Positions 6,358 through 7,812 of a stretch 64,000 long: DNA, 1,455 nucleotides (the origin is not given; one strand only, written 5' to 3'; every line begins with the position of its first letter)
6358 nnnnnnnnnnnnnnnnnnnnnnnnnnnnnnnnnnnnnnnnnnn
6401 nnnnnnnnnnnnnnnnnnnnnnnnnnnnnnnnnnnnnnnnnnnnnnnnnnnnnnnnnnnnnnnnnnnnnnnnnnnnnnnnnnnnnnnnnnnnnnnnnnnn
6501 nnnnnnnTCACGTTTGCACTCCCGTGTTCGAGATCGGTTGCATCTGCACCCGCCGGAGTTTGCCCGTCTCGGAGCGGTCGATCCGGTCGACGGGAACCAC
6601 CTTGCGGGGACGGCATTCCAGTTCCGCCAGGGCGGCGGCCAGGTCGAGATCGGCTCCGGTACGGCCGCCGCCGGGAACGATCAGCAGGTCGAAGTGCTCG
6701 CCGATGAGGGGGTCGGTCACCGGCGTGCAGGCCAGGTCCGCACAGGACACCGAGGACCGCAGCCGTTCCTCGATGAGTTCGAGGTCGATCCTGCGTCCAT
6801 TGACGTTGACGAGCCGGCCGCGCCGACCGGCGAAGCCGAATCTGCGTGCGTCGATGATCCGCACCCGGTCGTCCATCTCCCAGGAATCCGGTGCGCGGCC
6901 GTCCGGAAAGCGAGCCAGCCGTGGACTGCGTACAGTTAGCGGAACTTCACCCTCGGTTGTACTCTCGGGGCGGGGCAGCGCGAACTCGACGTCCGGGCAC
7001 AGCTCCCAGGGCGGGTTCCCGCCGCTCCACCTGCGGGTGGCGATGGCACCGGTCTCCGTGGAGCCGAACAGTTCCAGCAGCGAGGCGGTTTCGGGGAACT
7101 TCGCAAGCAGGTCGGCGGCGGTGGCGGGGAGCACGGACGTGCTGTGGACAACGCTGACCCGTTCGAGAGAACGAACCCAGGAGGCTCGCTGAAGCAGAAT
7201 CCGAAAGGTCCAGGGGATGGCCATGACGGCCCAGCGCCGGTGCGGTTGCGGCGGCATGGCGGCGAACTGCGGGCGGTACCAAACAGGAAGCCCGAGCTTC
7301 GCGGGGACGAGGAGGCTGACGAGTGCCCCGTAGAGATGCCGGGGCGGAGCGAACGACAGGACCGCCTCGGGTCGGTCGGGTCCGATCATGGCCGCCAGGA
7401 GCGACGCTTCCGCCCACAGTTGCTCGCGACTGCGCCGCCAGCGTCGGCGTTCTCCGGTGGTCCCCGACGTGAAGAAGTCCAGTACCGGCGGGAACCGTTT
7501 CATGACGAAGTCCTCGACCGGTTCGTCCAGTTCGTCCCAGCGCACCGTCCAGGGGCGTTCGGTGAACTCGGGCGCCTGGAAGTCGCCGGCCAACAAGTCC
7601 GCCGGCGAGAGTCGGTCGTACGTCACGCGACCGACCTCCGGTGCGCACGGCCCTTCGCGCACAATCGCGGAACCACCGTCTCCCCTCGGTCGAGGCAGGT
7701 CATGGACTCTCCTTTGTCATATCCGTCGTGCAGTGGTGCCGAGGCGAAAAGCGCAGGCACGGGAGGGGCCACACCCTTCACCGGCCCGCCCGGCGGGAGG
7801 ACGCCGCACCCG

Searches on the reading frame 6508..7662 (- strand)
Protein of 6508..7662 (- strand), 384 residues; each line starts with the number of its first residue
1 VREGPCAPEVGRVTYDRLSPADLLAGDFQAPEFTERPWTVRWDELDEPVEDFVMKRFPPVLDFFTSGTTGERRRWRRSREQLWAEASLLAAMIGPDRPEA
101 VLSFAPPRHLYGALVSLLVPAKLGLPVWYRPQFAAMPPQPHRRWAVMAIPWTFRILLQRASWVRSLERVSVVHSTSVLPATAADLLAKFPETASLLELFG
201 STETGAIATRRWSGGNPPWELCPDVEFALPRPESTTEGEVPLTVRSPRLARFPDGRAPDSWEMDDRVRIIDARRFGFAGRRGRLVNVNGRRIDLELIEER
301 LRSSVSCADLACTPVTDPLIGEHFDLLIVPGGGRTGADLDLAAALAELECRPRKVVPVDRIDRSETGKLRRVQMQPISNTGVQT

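Call 5: search_protein_families(library=pfam, proteins=[window:6508-7662:-], max_evalue=0.001)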
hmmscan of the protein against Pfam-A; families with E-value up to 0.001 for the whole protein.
window:6508-7662:- (384 aa): 1 family
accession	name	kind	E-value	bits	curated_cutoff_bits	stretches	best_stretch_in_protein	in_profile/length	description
PF00501.34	AMP-binding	-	1.1e-08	34.8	29.9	1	60-210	165-330/384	AMP-binding enzyme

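Call 25: search_solved_structures(query=window:6508-7662:-, max_evalue=0.01)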
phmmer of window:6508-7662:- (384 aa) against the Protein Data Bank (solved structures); distinct sequences matched with E-value up to 0.01: 3.
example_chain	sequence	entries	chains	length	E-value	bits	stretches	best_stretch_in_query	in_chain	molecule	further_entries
2wd9_A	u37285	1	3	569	0.0001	24.6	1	63-373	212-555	ACYL-COENZYME A SYNTHETASE ACSM2A, MITOCHONDRIAL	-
2vze_A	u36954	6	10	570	0.0001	24.6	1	63-373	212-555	ACYL-COENZYME A SYNTHETASE ACSM2A, MITOCHONDRIAL | Acyl-coenzyme A synthetase ACSM2A, mitochondrial precursor | Acyl-coenzyme A synthetase ACSM2A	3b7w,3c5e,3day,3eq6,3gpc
5wm2_A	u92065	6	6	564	0.0085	18.2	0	261-370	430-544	Salicylate-AMP ligase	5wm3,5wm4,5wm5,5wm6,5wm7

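Call 29: search_protein_families(library=ncbifam, proteins=[window:6511-7662:-], max_evalue=0.001)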
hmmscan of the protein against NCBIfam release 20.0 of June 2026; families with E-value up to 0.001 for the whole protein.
window:6511-7662:- (384 aa): 8 families
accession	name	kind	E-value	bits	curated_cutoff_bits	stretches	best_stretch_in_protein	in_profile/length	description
TIGR02372.1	4_coum_CoA_lig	equivalog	9.6e-17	60.7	334.7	1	62-312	100-328/386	4-coumarate--CoA ligase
NF005660.0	PRK07445.1-2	equivalog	1.9e-10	40.2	525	1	63-377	76-389/397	O-succinylbenzoic acid--CoA ligase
NF004837.0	PRK06187.1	subfamily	7.4e-06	24.5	476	0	62-209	175-328/531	long-chain-fatty-acid--CoA ligase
TIGR01733.1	AA-adenyl-dom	subfamily_domain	2.1e-05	23.5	317.4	0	265-304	362-401/409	amino acid adenylation domain-containing protein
NF006167.0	PRK08308.1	equivalog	3.2e-05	23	513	0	56-209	100-253/414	acyl-CoA synthetase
NF005858.0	PRK07787.1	subfamily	0.00016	20.2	575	0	283-374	376-468/471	acyl-CoA synthetase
NF005863.0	PRK07798.1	subfamily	0.00025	19.7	543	0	268-368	418-521/540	acyl-CoA synthetase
NF004511.1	PRK05852.1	equivalog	0.00038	19.2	650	0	277-343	400-466/505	FadD7 family fatty acid--CoA ligase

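Call 76: find_homologous_proteins(query=window:6511-7662:-, max_evalue=0.00001)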
Query window:6511-7662:- (384 aa): 221 proteins with E <= 0.00001 among 8000 candidates; the best 120 are listed.
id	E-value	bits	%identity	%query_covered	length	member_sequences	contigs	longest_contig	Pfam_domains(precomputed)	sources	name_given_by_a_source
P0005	7.6e-248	840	100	97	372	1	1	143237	PF00501.35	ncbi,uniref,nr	ncbi:AMP-binding protein [Nocardiopsis ansamitocini]|uniref:AMP-dependent synthetase/ligase domain-c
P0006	3.8e-146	505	62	96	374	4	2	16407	PF00501.35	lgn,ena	-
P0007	5.0e-144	498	61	96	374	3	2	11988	PF00501.35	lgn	-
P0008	5.1e-136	472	62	93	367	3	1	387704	-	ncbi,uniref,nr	ncbi:long-chain fatty acid--CoA ligase [Nonomuraea indica]|uniref:long-chain fatty acid--CoA ligase 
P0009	1.5e-133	464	61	93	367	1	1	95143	PF00501.35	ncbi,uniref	ncbi:long-chain fatty acid--CoA ligase [Nonomuraea sp. NPDC047897]|uniref:long-chain fatty acid--CoA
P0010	1.9e-131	457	61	94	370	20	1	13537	PF00501.35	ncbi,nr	ncbi:acyl-CoA synthetase [Glycomyces fuscus]|nr:acyl-CoA synthetase [Glycomyces fuscus]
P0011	1.7e-130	454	60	93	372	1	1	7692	PF00501.35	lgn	-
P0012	3.0e-130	453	59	93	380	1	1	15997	PF00501.35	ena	-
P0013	1.8e-127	444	59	94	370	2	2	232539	PF00501.35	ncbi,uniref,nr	ncbi:class I adenylate-forming enzyme family protein [Nocardiopsis tropica]|uniref:Class I adenylate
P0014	2.5e-127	443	57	95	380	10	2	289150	PF00501.35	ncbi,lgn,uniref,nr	ncbi:AMP-binding protein [Nocardiopsis alba]|uniref:AMP-binding protein n=1 Tax=Nocardiopsis alba Ta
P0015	1.9e-124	434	60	94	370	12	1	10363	PF00501.35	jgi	-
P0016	5.3e-124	432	58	93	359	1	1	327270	-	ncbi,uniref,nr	ncbi:long-chain fatty acid--CoA ligase [Nonomuraea sp. SYSU D8015]|uniref:long-chain fatty acid--CoA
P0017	1.4e-121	424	53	97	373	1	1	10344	PF00501.35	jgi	jgi:acyl-coenzyme A synthetase/AMP-(fatty) acid ligase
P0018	7.4e-121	422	56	97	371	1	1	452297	PF00501.35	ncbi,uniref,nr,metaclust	ncbi:AMP-binding protein [Nocardiopsis ganjiahuensis]|uniref:AMP-binding protein n=1 Tax=Nocardiopsi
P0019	1.2e-120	421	58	94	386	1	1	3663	-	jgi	jgi:acyl-coenzyme A synthetase/AMP-(fatty) acid ligase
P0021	8.4e-120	418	52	97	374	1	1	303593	PF00501.35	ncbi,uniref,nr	ncbi:class I adenylate-forming enzyme family protein [Prauserella cavernicola]|uniref:Acyl--CoA liga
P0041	5.6e-111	389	50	97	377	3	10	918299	-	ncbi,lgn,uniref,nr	ncbi:acyl-CoA synthetase (plasmid) [Streptomyces atratus]|uniref:AMP-binding enzyme n=1 Tax=Streptom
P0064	8.0e-107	376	55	92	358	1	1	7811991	PF00501.35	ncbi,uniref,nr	ncbi:AMP-binding protein [Saccharothrix australiensis]|uniref:Acyl-CoA synthetase (AMP-forming)/AMP-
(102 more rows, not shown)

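Call 77: find_encoding_contigs(protein=P0008, flank=10000, max_places=2)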
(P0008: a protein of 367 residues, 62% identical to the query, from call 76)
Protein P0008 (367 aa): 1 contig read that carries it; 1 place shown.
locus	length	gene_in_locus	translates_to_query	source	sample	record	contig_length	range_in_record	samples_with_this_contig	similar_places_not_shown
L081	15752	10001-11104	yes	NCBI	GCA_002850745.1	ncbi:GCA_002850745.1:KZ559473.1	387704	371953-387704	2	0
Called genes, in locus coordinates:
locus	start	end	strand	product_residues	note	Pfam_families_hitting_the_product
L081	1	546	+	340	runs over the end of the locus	PF01073:3Beta_HSD, PF01370:Epimerase, PF02719:Polysacc_synt_2, PF04321:RmlD_sub_bind, PF13460:NAD_binding_10, PF16363:GDP_Man_Dehyd, PF07993:NAD_binding_4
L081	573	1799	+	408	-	PF08421:Methyltransf_13, PF13489:Methyltransf_23, PF08241:Methyltransf_11, PF08242:Methyltransf_12, PF13649:Methyltransf_25, PF08484:Methyltransf_14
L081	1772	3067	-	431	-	PF21036:EryCIII-like_N, PF00201:UDPGT, PF06722:EryCIII-like_C, PF04101:Glyco_tran_28_C (weak)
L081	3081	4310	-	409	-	PF02771:Acyl-CoA_dh_N, PF02770:Acyl-CoA_dh_M, PF00441:Acyl-CoA_dh_1, PF08028:Acyl-CoA_dh_2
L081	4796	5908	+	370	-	PF01041:DegT_DnrJ_EryC1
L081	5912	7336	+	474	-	PF03559:Hexose_dehydrat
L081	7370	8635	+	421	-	PF21036:EryCIII-like_N, PF06722:EryCIII-like_C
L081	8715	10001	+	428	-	PF21036:EryCIII-like_N, PF00201:UDPGT, PF06722:EryCIII-like_C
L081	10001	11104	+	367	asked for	-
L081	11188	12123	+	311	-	PF00005:ABC_tran, PF13304:AAA_21 (weak), PF13732:DrrA1-3_C (weak)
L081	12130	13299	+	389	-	PF12679:ABC2_membrane_2, PF12698:ABC2_membrane_3, PF01061:ABC2_membrane, PF12730:ABC2_membrane_4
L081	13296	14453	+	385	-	PF12698:ABC2_membrane_3, PF01061:ABC2_membrane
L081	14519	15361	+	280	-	PF00561:Abhydrolase_1, PF00975:Thioesterase (weak), PF12146:Hydrolase_4, PF12697:Abhydrolase_6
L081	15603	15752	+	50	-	?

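Call 78: find_encoding_contigs(protein=P0010, flank=10000, max_places=2)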
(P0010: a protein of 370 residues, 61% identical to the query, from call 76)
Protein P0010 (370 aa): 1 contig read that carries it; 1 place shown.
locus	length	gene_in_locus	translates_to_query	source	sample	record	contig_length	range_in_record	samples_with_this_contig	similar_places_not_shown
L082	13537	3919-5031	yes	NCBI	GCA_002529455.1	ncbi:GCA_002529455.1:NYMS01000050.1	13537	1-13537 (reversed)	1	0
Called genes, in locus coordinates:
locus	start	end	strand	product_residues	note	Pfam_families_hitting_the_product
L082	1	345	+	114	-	PF06722:EryCIII-like_C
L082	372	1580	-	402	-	PF21036:EryCIII-like_N, PF06722:EryCIII-like_C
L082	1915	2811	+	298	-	PF00483:NTP_transferase, PF12804:NTP_transf_3 (weak)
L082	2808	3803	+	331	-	PF01073:3Beta_HSD, PF01370:Epimerase, PF02719:Polysacc_synt_2, PF04321:RmlD_sub_bind, PF07993:NAD_binding_4, PF13460:NAD_binding_10, PF16363:GDP_Man_Dehyd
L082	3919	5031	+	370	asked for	PF00501:AMP-binding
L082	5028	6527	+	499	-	PF00221:Lyase_aromatic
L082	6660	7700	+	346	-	PF08541:ACP_syn_III_C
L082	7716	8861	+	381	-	PF02771:Acyl-CoA_dh_N, PF02770:Acyl-CoA_dh_M, PF00441:Acyl-CoA_dh_1, PF08028:Acyl-CoA_dh_2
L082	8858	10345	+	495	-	PF00501:AMP-binding, PF13193:AMP-binding_C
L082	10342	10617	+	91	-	-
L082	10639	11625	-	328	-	PF00248:Aldo_ket_red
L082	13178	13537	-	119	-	?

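Call 79: find_encoding_contigs(protein=P0014, flank=10000, max_places=1)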
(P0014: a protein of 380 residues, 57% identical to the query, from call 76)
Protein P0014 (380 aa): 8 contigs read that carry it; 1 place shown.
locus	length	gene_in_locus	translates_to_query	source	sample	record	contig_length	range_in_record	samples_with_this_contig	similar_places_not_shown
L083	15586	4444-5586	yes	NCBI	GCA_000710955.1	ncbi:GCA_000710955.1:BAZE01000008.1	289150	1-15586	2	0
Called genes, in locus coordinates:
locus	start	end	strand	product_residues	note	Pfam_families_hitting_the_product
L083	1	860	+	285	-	PF21036:EryCIII-like_N, PF06722:EryCIII-like_C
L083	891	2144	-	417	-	PF21036:EryCIII-like_N, PF06722:EryCIII-like_C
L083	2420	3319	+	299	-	PF00483:NTP_transferase, PF12804:NTP_transf_3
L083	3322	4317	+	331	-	PF01073:3Beta_HSD, PF01370:Epimerase, PF02719:Polysacc_synt_2, PF04321:RmlD_sub_bind, PF05368:NmrA (weak), PF07993:NAD_binding_4, PF13460:NAD_binding_10, PF16363:GDP_Man_Dehyd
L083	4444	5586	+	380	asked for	PF00501:AMP-binding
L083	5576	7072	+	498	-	PF00221:Lyase_aromatic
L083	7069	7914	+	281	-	PF02353:CMAS (weak), PF13489:Methyltransf_23 (weak), PF08241:Methyltransf_11, PF08242:Methyltransf_12, PF13649:Methyltransf_25, PF13847:Methyltransf_31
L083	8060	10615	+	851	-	PF25816:RamC_N, PF00069:Pkinase (weak), PF05147:LANC_like (faint)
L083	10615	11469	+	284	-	PF01061:ABC2_membrane, PF12679:ABC2_membrane_2 (weak), PF12698:ABC2_membrane_3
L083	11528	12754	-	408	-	PF08421:Methyltransf_13, PF13489:Methyltransf_23, PF08241:Methyltransf_11, PF08242:Methyltransf_12, PF13649:Methyltransf_25 (weak), PF08484:Methyltransf_14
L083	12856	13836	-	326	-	PF01073:3Beta_HSD, PF01370:Epimerase, PF02719:Polysacc_synt_2, PF04321:RmlD_sub_bind, PF13460:NAD_binding_10, PF16363:GDP_Man_Dehyd, PF07993:NAD_binding_4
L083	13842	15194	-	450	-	PF03446:NAD_binding_2 (weak), PF03721:UDPG_MGDP_dh_N, PF00984:UDPG_MGDP_dh, PF03720:UDPG_MGDP_dh_C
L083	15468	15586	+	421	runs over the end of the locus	PF21036:EryCIII-like_N, PF06722:EryCIII-like_C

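Call 80: find_encoding_contigs(protein=P0021, flank=10000, max_places=1)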
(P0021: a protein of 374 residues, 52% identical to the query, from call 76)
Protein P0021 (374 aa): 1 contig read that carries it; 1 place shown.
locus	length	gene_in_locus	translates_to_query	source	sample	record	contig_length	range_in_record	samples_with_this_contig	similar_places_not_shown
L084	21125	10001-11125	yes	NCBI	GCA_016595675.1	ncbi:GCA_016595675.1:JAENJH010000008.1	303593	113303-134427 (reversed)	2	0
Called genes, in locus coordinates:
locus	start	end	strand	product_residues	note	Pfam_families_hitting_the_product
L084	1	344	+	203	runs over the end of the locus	PF00908:dTDP_sugar_isom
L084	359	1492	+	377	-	PF21036:EryCIII-like_N, PF06722:EryCIII-like_C, PF00201:UDPGT, PF04101:Glyco_tran_28_C (weak)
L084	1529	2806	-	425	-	PF01494:FAD_binding_3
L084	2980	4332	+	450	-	PF21036:EryCIII-like_N, PF06722:EryCIII-like_C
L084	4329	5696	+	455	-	PF12902:Ferritin-like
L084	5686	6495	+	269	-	-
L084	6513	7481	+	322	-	PF00248:Aldo_ket_red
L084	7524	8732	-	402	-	PF00067:p450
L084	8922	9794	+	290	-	PF00483:NTP_transferase, PF12804:NTP_transf_3 (weak)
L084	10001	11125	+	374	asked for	PF00501:AMP-binding (weak)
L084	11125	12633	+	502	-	PF00221:Lyase_aromatic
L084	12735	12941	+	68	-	-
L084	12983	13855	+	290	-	PF02353:CMAS, PF01209:Ubie_methyltran, PF13489:Methyltransf_23, PF05175:MTS, PF13847:Methyltransf_31, PF08241:Methyltransf_11, PF08242:Methyltransf_12, PF13649:Methyltransf_25, +1 more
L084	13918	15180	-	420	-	PF21036:EryCIII-like_N, PF00201:UDPGT (weak), PF06722:EryCIII-like_C, PF04101:Glyco_tran_28_C (weak)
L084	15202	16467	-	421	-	PF21036:EryCIII-like_N, PF06722:EryCIII-like_C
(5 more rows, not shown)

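Call 81: find_encoding_contigs(protein=P0041, flank=10000, max_places=1)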
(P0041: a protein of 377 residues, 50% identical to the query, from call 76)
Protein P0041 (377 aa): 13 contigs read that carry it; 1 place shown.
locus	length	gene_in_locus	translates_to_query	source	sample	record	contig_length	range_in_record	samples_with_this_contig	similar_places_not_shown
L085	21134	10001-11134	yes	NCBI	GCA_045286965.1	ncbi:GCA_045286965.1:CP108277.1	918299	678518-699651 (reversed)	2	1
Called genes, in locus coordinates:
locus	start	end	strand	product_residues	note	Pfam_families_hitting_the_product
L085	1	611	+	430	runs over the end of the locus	PF21036:EryCIII-like_N, PF00201:UDPGT, PF04101:Glyco_tran_28_C (faint), PF06722:EryCIII-like_C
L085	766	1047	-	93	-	-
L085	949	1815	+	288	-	PF08242:Methyltransf_12 (faint), PF13489:Methyltransf_23 (weak), PF13847:Methyltransf_31, PF08241:Methyltransf_11, PF13649:Methyltransf_25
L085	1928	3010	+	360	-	PF00155:Aminotran_1_2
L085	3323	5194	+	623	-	PF00486:Trans_reg_C, PF03704:BTAD, PF13191:AAA_16, PF13401:AAA_22 (weak)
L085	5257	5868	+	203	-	PF00908:dTDP_sugar_isom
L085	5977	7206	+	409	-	PF08421:Methyltransf_13, PF13489:Methyltransf_23, PF13847:Methyltransf_31 (weak), PF08241:Methyltransf_11, PF08242:Methyltransf_12, PF13649:Methyltransf_25 (weak), PF08484:Methyltransf_14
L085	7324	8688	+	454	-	PF00078:RVT_1, PF08388:GIIM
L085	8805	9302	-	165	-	PF03703:bPH_2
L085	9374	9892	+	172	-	PF13302:Acetyltransf_3 (weak)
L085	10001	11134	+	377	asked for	-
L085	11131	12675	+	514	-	PF00221:Lyase_aromatic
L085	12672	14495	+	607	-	PF00664:ABC_membrane, PF13555:AAA_29 (faint), PF00005:ABC_tran, PF02463:SMC_N (faint), PF09818:ABC_ATPase (faint)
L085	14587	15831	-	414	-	PF01494:FAD_binding_3, PF04820:Trp_halogenase (faint), PF01494:FAD_binding_3 (weak)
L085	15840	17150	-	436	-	PF21036:EryCIII-like_N, PF06722:EryCIII-like_C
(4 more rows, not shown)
